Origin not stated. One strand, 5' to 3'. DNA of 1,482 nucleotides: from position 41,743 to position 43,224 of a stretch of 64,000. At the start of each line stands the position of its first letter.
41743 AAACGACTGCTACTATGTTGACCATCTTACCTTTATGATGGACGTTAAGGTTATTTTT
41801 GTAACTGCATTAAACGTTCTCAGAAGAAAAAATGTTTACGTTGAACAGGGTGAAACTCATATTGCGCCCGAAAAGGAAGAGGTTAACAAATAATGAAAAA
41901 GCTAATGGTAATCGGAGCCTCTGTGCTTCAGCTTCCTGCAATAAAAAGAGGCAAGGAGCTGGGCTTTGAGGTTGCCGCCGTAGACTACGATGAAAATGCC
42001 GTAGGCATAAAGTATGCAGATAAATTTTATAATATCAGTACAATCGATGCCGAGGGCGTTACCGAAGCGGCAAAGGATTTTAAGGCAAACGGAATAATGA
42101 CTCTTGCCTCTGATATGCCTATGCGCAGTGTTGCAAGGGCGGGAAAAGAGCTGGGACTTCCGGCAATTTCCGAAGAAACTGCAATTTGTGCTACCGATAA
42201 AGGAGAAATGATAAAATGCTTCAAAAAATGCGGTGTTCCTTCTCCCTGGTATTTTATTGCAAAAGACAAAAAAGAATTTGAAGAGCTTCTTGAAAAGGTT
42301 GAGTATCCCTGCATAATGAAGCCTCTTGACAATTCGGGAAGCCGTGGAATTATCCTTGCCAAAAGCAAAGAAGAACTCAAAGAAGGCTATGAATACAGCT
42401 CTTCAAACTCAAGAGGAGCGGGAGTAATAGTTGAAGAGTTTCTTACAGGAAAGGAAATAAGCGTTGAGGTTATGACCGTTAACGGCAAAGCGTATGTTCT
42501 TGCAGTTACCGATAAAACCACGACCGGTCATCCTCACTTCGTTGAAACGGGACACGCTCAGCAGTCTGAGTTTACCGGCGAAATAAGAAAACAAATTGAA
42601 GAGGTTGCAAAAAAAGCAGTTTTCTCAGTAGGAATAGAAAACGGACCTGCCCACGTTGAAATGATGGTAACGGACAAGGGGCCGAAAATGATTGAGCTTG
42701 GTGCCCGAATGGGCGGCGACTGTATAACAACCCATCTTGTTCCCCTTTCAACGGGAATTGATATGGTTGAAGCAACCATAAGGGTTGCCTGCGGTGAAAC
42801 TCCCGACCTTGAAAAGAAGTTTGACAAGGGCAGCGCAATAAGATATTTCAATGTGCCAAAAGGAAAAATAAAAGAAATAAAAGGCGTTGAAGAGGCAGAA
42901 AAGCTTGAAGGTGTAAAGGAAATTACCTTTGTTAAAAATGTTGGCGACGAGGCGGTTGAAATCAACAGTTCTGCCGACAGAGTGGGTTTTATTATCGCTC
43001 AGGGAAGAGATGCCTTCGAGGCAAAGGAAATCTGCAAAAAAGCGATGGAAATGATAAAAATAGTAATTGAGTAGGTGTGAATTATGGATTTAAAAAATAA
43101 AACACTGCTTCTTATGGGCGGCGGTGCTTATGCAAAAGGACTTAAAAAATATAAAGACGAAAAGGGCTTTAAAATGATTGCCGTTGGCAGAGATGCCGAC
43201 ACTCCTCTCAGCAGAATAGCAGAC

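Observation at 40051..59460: Glycan locus with three ATP-grasp ligases and an MmgE/PrpD enzyme: predicted amide-linked, non-acetyl decoration of a 4-amino sugar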

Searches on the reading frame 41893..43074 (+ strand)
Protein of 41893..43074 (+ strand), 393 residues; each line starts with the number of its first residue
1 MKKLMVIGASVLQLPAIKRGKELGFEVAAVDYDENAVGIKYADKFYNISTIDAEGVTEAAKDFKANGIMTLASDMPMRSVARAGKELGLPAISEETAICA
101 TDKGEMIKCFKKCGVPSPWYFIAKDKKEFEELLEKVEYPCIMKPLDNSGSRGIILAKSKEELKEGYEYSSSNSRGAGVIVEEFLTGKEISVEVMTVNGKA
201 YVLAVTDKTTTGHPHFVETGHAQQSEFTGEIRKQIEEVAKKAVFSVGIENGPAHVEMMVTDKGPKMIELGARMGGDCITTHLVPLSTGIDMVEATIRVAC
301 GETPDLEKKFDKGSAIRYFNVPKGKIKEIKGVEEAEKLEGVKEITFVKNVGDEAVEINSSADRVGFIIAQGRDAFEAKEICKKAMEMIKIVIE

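Call 3: search_protein_families(library=pfam, proteins=[window:41893-43074:+], max_evalue=0.01)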
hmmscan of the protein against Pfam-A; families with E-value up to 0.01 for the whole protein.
window:41893-43074:+ (393 aa): 12 families
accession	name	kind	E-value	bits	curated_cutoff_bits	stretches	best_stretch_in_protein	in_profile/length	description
PF13535.11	ATP-grasp_4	-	3.2e-23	82.6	27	1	137-279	2-159/160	ATP-grasp domain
PF18603.7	LAL_C2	-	3.8e-19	69.2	29.4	1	317-393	1-78/78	L-amino acid ligase C-terminal domain 2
PF02655.19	ATP-grasp_3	-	5.6e-17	62.7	23.2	1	100-275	1-159/160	ATP-grasp domain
PF02786.22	CPSase_L_D2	-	1.1e-13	51.7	19.8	1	102-303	1-207/211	Carbamoyl-phosphate synthase L chain, ATP binding domain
PF02222.28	ATP-grasp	-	4.5e-13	49.7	27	1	109-271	2-161/179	ATP-grasp domain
PF07478.18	Dala_Dala_lig_C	-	3e-11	43.7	24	1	124-264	23-166/204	D-ala D-ala ligase C-terminus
PF01071.24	GARS_A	-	1.5e-10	41.6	27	1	106-274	6-190/194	Phosphoribosylglycinamide synthetase, ATP-grasp (A) domain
PF08443.16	RimK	-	1.5e-05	25.1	21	1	100-278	1-172/188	RimK-like ATP-grasp domain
PF15632.11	ATPgrasp_Ter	-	2.5e-05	24.5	29.1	1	178-316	5-125/131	ATP-grasp in the biosynthetic pathway with Ter operon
PF02955.21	GSH-S_ATP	-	0.00029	20.8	23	1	120-230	15-127/175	Prokaryotic glutathione synthetase, ATP-grasp domain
PF21360.3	PylC-like_N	-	0.0019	18.8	27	1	24-68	22-70/96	PylC-like, N-terminal domain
PF18130.6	ATPgrasp_N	-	0.0087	17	27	0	22-90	6-80/81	ATP-grasp N-terminal domain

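Call 7: search_protein_families(library=ncbifam, proteins=[window:41893-43074:+], max_evalue=0.001)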
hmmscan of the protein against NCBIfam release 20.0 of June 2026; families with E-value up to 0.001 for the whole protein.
window:41893-43074:+ (393 aa): 47 families (the best 25 are shown)
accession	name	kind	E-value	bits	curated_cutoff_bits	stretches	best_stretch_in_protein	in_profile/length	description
NF002563.0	PRK02186.1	subfamily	8.2e-51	173.2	625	1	48-392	53-396/890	argininosuccinate lyase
NF005543.0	PRK07206.1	subfamily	1.5e-28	99.6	302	1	95-368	101-388/416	hypothetical protein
NF006766.0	PRK09288.1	equivalog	4e-20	71.9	339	1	2-390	13-392/396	formate-dependent phosphoribosylglycinamide formyltransferase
TIGR00877.1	purD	equivalog_domain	1.2e-19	70.4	288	1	48-389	48-409/425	phosphoribosylamine--glycine ligase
NF053643.1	Ddl_archaea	equivalog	2.4e-19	69.5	500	1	21-312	19-310/367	putative pseudomurein biosynthesis ATP-grasp protein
NF053745.1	AAntcapLigBacD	equivalog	1.1e-18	66.9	850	1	39-307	73-362/471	alanine--anticapsin ligase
TIGR01142.1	purT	equivalog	2.6e-16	59.5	502.15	1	6-390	4-379/380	phosphoribosylglycinamide formyltransferase 2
TIGR03909.1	pyrrolys_PylC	equivalog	3.6e-16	58.9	248.3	1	8-388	6-370/374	3-methylornithine--L-lysine ligase PylC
TIGR01369.1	CPSaseII_lrg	equivalog_domain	9.3e-15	53.3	1027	1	16-306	580-871/1052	carbamoyl-phosphate synthase (glutamine-hydrolyzing) large subunit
TIGR01205.1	D_ala_D_alaTIGR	subfamily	2.1e-13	50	245.65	1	97-263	101-276/318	D-alanine--D-alanine ligase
NF006406.0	PRK08654.1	equivalog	7e-13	47.9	739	1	7-306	8-322/499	acetyl-CoA carboxylase biotin carboxylase subunit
NF002527.0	PRK01966.1-3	equivalog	8.8e-13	48.1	310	1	98-268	114-293/332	D-alanine--D-alanine ligase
TIGR00768.1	rimK_fam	subfamily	2.2e-12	47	143.4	1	21-273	21-255/276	RimK family alpha-L-glutamate ligase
NF002378.0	PRK01372.1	subfamily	2.8e-12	45.9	243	1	99-269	97-267/305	D-alanine--D-alanine ligase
NF005525.0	PRK07178.1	equivalog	5.2e-12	45.2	768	1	2-306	3-321/471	acetyl-CoA carboxylase biotin carboxylase subunit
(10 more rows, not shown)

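Call 17: search_solved_structures(query=window:41893-43074:+, max_evalue=0.001)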
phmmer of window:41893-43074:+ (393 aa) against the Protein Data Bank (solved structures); distinct sequences matched with E-value up to 0.001: 75 (the best 60 are shown).
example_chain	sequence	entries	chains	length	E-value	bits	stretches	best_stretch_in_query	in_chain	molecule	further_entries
4dim_A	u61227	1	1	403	2.3e-38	135.6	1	2-380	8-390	Phosphoribosylglycinamide synthetase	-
3vot_A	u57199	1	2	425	4.5e-27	98.5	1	56-368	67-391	L-amino acid ligase, BL00235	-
3wo1_A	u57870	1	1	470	7.7e-17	64.8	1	53-306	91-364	Alanine-anticapsin ligase BacD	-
3wnz_A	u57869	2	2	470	1.3e-16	64.1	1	53-306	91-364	Alanine-anticapsin ligase BacD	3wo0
3vmm_A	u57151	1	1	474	1.4e-16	64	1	53-306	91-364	Alanine-anticapsin ligase BacD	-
4wd3_A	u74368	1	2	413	9.9e-14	54.6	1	88-361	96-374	L-amino acid ligase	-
1ce8_A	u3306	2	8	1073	3.8e-12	49.4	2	21-303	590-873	PROTEIN (CARBAMOYL-PHOSPHATE SYNTHASE) | carbamoyl phosphate synthetase large chain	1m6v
1bxr_A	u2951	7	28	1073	3.8e-12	49.4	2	21-303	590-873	CARBAMOYL-PHOSPHATE SYNTHASE | CARBAMOYL PHOSPHATE SYNTHETASE: LARGE SUBUNIT | CARBAMOYL PHOSPHATE SYNTHETASE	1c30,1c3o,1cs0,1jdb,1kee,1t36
2ip4_A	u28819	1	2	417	7e-12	48.5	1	80-379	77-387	Phosphoribosylamine--glycine ligase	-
1kj8_A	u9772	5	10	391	1.3e-11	47.7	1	3-257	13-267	phosphoribosylglycinamide formyltransferase 2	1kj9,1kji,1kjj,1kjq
1eyz_A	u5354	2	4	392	1.3e-11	47.7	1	3-257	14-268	PHOSPHORIBOSYLGLYCINAMIDE FORMYLTRANSFERASE 2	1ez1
7kc7_A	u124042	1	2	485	2.8e-11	46.5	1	2-303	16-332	2-oxoglutarate carboxylase small subunit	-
7kct_A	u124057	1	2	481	3.7e-11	46.1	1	2-303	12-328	2-oxoglutarate carboxylase small subunit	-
7kbl_A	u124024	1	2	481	3.7e-11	46.1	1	2-303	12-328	2-oxoglutarate carboxylase small subunit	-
1a9x_A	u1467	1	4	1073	5.1e-11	45.7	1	99-305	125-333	CARBAMOYL PHOSPHATE SYNTHETASE (LARGE CHAIN)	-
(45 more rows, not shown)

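Call 70: find_homologous_proteins(query=window:41893-43074:+, max_evalue=1e-20)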
Query window:41893-43074:+ (393 aa): 4197 proteins with E <= 1e-20 among 8000 candidates; the best 120 are listed.
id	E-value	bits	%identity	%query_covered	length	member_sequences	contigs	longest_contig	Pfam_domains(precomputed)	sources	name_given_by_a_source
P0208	7.8e-253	856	100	100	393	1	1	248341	PF13535.12,PF02786.23,PF02222.28,PF08443.17,PF02655.20,PF01071.25,PF18603.8,PF07478.19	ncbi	-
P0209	1.6e-212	724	83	100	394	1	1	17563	PF13535.12,PF02786.23,PF02222.28,PF08443.17,PF02655.20,PF01071.25,PF18603.8,PF07478.19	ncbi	-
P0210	1.8e-209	713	82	100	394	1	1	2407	PF13535.12,PF02786.23,PF02222.28,PF08443.17,PF02655.20,PF01071.25,PF18603.8,PF07478.19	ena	-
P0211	6.0e-204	695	82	98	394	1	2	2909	PF13535.12,PF02786.23,PF02222.28,PF02655.20,PF01071.25,PF18603.8,PF07478.19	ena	-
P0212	1.2e-177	609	70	100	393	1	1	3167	PF13535.12,PF15632.12,PF02786.23,PF02222.28,PF02655.20,PF01071.25,PF18603.8,PF07478.19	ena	-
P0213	1.2e-177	609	70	100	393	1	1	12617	PF13535.12,PF02786.23,PF02222.28,PF08443.17,PF02655.20,PF01071.25,PF18603.8,PF07478.19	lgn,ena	-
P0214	5.6e-177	607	70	100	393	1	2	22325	PF13535.12,PF15632.12,PF02786.23,PF02222.28,PF02655.20,PF01071.25,PF18603.8,PF07478.19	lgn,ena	-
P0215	1.9e-176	605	69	100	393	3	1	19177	PF13535.12,PF15632.12,PF02786.23,PF02222.28,PF02655.20,PF01071.25,PF18603.8,PF07478.19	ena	-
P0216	2.2e-176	605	70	100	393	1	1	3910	PF13535.12,PF15632.12,PF02786.23,PF02222.28,PF02655.20,PF01071.25,PF18603.8,PF07478.19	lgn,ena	-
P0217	1.4e-175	602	69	100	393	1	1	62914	PF13535.12,PF02786.23,PF02222.28,PF02655.20,PF01071.25,PF18603.8,PF07478.19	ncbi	-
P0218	2.5e-173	595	68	100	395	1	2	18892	PF02955.22,PF13535.12,PF02786.23,PF02222.28,PF02655.20,PF01071.25,PF18603.8,PF07478.19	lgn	-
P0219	1.2e-172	592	68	100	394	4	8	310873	PF13535.12,PF15632.12,PF02786.23,PF02222.28,PF02655.20,PF01071.25,PF18603.8,PF07478.19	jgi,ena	-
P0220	4.7e-172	590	68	100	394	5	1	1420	PF13535.12,PF02786.23,PF02222.28,PF02655.20,PF01071.25,PF18603.8,PF07478.19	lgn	-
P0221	4.4e-171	587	68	99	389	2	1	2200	PF13535.12,PF15632.12,PF02786.23,PF02222.28,PF02655.20,PF01071.25,PF18603.8,PF07478.19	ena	-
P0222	3.2e-170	584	67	99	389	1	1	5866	PF13535.12,PF15632.12,PF02786.23,PF02222.28,PF02655.20,PF01071.25,PF18603.8,PF07478.19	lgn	-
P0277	1.9e-157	542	61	100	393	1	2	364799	PF13535.12,PF02786.23,PF02222.28,PF18130.7,PF02655.20,PF01071.25,PF18603.8,PF07478.19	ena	-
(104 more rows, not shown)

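Call 71: find_encoding_contigs(protein=P0219, flank=8000, max_places=1)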
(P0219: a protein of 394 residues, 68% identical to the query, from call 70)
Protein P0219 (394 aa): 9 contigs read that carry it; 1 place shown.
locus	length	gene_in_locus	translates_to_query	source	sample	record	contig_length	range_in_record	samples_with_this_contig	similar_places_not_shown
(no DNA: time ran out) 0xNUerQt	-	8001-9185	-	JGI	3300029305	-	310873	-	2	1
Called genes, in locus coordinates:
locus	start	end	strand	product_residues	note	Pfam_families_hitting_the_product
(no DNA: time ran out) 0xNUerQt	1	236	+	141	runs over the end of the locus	PF06908:YpsA (faint)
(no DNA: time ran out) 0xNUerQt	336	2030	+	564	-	PF00657:Lipase_GDSL (faint), PF13472:Lipase_GDSL_2 (weak)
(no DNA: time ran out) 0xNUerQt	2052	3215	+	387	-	-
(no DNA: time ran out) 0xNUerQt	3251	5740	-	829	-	-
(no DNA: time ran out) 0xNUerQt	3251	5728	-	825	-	-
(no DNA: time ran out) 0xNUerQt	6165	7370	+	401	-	PF00155:Aminotran_1_2 (weak), PF01041:DegT_DnrJ_EryC1, PF01053:Cys_Met_Meta_PP (weak)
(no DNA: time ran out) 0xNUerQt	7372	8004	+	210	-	PF02397:Bac_transf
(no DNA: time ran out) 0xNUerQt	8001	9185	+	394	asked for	PF01071:GARS_A, PF02222:ATP-grasp, PF02655:ATP-grasp_3, PF02786:CPSase_L_D2, PF07478:Dala_Dala_lig_C, PF13535:ATP-grasp_4, PF15632:ATPgrasp_Ter (weak), PF18603:LAL_C2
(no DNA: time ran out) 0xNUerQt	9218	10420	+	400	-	PF18130:ATPgrasp_N (faint), PF21360:PylC-like_N (faint), PF02786:CPSase_L_D2, PF13535:ATP-grasp_4 (faint), PF18603:LAL_C2 (faint)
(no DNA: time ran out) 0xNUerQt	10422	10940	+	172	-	PF00583:Acetyltransf_1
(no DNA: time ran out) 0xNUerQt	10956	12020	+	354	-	PF14397:ATPgrasp_ST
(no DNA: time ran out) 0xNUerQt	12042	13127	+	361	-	PF14397:ATPgrasp_ST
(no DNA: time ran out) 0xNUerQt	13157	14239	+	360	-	PF14397:ATPgrasp_ST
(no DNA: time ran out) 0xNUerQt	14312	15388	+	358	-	PF14397:ATPgrasp_ST, PF02955:GSH-S_ATP (faint), PF14398:ATPgrasp_YheCD (faint)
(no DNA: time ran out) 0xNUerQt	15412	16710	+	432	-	PF02786:CPSase_L_D2, PF13535:ATP-grasp_4 (faint), PF18603:LAL_C2 (weak)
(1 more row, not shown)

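Call 72: find_encoding_contigs(protein=P0277, flank=8000, max_places=1)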
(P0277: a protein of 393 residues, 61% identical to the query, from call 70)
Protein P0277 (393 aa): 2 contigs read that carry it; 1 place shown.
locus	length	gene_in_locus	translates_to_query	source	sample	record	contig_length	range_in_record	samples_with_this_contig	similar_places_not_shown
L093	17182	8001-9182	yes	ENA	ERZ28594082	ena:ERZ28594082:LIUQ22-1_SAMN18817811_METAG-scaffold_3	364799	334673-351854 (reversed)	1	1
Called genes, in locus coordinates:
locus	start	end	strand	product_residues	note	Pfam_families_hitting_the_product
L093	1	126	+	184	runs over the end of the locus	PF00293:NUDIX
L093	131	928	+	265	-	PF01209:Ubie_methyltran, PF02353:CMAS, PF03848:TehB (weak), PF13489:Methyltransf_23, PF13847:Methyltransf_31, PF08241:Methyltransf_11, PF08242:Methyltransf_12, PF13649:Methyltransf_25, +3 more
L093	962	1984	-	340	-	-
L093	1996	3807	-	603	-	PF08439:Peptidase_M3_N, PF01432:Peptidase_M3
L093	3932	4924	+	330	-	PF03629:SASA (weak)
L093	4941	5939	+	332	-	PF03629:SASA (faint)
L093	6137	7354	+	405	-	PF00155:Aminotran_1_2, PF01041:DegT_DnrJ_EryC1, PF01053:Cys_Met_Meta_PP (weak)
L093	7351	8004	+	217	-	PF02397:Bac_transf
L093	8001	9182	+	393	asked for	PF18130:ATPgrasp_N (faint), PF01071:GARS_A (weak), PF02222:ATP-grasp, PF02655:ATP-grasp_3, PF02786:CPSase_L_D2, PF07478:Dala_Dala_lig_C, PF13535:ATP-grasp_4, PF18603:LAL_C2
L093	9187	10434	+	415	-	PF21360:PylC-like_N (weak), PF22660:RS_preATP-grasp-like (weak), PF02786:CPSase_L_D2, PF07478:Dala_Dala_lig_C (faint), PF13535:ATP-grasp_4 (faint)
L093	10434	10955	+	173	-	PF00583:Acetyltransf_1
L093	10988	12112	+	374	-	PF04230:PS_pyruv_trans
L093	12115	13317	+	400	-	PF12838:Fer4_7, PF13187:Fer4_9 (weak), PF13237:Fer4_10 (weak), PF14697:Fer4_21 (weak), PF00037:Fer4 (weak), PF04432:FrhB_FdhB_C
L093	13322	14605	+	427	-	PF02222:ATP-grasp (weak), PF02786:CPSase_L_D2, PF07478:Dala_Dala_lig_C (weak), PF13535:ATP-grasp_4 (weak)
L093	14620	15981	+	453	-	PF06808:DctM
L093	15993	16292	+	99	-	-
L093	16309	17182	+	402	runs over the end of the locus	PF13439:Glyco_transf_4, PF13579:Glyco_trans_4_4, PF00534:Glycos_transf_1, PF13692:Glyco_trans_1_4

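Call 74: find_related_loci(query=A2, collection=metagenome_contigs, flank=10000)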
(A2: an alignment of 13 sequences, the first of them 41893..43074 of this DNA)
Query A2 (393 aa) in metagenome_contigs; peptide patterns used: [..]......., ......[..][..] (x = any residue, [..] = any of these).
308 stretches matched a pattern; 228 encode a relative of the query (tblastn E <= 1e-3); the best 80 are kept; 80 distinct loci.
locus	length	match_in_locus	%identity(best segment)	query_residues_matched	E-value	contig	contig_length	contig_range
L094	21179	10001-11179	60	1-393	7e-161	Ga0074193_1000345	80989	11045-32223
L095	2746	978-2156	60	1-393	7e-170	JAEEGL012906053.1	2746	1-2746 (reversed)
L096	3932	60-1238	58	1-393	1e-165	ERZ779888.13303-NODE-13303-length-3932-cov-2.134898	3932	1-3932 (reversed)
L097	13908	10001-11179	60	1-393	2e-159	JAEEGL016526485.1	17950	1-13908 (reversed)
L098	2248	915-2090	59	1-392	3e-171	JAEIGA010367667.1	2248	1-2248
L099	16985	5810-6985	59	2-393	6e-159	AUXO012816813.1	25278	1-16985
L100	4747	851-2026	59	1-392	2e-161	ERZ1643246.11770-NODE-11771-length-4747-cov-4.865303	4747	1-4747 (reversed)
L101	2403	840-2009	59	1-390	2e-168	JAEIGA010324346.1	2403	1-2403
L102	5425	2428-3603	59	1-392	2e-159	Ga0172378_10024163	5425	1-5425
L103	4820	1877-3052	61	1-392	1e-160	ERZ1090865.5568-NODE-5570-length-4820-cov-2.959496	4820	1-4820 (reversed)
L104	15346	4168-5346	59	1-393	4e-157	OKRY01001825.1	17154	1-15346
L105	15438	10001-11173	58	1-391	7e-157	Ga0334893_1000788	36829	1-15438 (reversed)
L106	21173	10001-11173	60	1-391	2e-156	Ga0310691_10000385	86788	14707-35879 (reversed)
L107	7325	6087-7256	59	1-390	9e-157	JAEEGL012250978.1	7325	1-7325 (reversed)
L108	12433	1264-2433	59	1-390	1e-156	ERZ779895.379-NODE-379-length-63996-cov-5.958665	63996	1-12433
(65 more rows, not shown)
